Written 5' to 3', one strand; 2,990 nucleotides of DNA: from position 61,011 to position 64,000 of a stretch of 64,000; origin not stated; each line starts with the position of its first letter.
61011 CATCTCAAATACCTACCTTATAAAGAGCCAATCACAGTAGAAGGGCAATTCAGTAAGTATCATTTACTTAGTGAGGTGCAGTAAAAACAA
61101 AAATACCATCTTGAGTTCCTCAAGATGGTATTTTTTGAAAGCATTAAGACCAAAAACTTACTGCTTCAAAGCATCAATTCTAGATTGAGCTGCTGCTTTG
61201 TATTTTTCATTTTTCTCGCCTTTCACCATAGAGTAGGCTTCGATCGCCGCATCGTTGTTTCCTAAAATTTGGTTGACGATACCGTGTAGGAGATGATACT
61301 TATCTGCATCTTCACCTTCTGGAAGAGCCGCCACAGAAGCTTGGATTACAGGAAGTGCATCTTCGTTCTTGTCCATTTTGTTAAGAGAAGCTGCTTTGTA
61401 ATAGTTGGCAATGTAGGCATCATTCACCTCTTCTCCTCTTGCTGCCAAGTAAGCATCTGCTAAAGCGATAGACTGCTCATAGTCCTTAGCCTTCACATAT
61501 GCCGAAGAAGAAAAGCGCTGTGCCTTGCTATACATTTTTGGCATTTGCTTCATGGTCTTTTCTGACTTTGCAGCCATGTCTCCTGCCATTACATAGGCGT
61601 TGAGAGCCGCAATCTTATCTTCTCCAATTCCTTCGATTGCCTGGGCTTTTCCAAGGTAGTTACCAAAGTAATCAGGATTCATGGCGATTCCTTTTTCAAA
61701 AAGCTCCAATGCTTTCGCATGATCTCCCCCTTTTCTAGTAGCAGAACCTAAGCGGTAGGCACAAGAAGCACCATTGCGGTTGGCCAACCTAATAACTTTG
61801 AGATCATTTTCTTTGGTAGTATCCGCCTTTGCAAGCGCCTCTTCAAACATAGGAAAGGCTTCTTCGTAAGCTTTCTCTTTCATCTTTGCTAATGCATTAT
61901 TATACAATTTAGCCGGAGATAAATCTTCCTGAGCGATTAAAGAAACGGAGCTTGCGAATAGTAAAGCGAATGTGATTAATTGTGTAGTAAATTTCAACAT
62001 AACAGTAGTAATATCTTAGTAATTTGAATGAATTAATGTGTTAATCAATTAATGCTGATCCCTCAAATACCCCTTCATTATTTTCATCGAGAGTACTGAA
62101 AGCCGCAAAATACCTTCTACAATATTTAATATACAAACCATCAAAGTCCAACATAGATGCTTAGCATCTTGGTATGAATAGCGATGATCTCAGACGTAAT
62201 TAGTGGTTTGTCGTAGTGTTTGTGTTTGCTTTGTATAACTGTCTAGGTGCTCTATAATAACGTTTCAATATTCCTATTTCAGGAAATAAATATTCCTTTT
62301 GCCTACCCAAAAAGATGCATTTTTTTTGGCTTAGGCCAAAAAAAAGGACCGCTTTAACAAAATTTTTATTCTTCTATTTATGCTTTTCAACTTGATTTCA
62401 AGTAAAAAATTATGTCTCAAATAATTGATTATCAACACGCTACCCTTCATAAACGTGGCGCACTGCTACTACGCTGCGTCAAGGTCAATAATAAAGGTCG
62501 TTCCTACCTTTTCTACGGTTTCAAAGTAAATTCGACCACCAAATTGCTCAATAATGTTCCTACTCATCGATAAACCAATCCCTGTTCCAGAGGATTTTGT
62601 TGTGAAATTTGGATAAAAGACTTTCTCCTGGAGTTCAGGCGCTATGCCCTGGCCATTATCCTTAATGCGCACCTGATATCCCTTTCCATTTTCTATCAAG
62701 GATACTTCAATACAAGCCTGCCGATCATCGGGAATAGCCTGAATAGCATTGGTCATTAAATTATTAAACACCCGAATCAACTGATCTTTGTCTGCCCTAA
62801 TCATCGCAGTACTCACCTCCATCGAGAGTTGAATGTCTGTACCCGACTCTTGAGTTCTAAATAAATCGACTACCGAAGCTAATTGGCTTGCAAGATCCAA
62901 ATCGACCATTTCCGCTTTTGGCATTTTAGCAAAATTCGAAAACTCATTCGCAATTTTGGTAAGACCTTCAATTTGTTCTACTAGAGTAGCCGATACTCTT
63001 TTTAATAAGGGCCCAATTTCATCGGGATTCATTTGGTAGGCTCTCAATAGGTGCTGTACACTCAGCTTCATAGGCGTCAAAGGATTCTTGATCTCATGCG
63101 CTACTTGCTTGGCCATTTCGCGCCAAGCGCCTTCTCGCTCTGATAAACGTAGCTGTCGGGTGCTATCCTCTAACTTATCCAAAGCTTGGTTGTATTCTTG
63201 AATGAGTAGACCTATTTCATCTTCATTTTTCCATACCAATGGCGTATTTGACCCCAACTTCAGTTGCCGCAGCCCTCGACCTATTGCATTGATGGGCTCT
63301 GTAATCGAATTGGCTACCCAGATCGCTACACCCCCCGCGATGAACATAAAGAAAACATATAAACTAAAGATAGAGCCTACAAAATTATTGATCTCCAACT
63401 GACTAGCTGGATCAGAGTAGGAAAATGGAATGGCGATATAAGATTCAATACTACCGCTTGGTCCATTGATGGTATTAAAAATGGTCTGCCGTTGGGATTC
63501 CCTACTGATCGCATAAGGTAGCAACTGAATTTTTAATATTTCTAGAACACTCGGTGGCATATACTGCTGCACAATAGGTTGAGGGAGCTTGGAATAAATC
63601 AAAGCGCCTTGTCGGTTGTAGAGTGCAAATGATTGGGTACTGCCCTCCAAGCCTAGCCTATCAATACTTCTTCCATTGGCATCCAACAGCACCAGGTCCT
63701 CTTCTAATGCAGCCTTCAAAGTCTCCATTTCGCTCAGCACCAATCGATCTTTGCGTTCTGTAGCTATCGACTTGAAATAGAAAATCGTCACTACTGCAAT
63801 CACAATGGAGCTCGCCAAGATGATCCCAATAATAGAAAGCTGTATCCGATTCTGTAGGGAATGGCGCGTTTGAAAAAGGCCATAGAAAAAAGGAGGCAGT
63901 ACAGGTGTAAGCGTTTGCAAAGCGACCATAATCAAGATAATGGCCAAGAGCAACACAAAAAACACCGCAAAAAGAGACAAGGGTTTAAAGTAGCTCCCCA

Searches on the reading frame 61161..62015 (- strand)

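Call 29: search_protein_families(library=pfam, proteins=[window:61161-62015:-], max_evalue=0.001)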
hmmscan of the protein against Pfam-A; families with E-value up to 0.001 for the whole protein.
window:61161-62015:- (285 aa): 6 families
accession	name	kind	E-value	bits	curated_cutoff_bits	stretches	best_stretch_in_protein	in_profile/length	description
PF13424.12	TPR_12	-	1.6e-08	35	30.1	1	37-112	6-74/77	Tetratricopeptide repeat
PF00515.34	TPR_1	-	5.3e-07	29.6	27.8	0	87-116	5-34/34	Tetratricopeptide repeat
PF07719.23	TPR_2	-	2.6e-06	27.5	27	0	85-116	3-34/34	Tetratricopeptide repeat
PF14559.12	TPR_19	-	6.6e-05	23.6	25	0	97-126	5-34/68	Tetratricopeptide repeat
PF13428.12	TPR_14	-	0.00011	23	23.5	0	87-125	5-43/44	Tetratricopeptide repeat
PF13181.12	TPR_8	-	0.00072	20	25.7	0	85-116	3-34/34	Tetratricopeptide repeat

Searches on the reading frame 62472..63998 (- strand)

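Call 29: search_protein_families(library=pfam, proteins=[window:62472-63998:-], max_evalue=0.001)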
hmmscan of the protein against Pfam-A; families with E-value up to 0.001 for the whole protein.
window:62472-63998:- (509 aa): 4 families
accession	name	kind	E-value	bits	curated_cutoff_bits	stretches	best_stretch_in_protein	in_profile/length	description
PF02518.31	HATPase_c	-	1.2e-23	84.1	26.4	1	403-507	2-108/111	Histidine kinase-, DNA gyrase B-, and HSP90-like ATPase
PF00512.31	HisKA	-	1.7e-07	31.6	26.9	1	292-359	2-63/66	His Kinase A (phospho-acceptor) domain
PF14501.12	HATPase_c_5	-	3.6e-07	30.5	22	1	406-497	5-93/102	GHKL domain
PF00672.30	HAMP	-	0.00038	21.2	25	0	227-278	1-53/53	HAMP domain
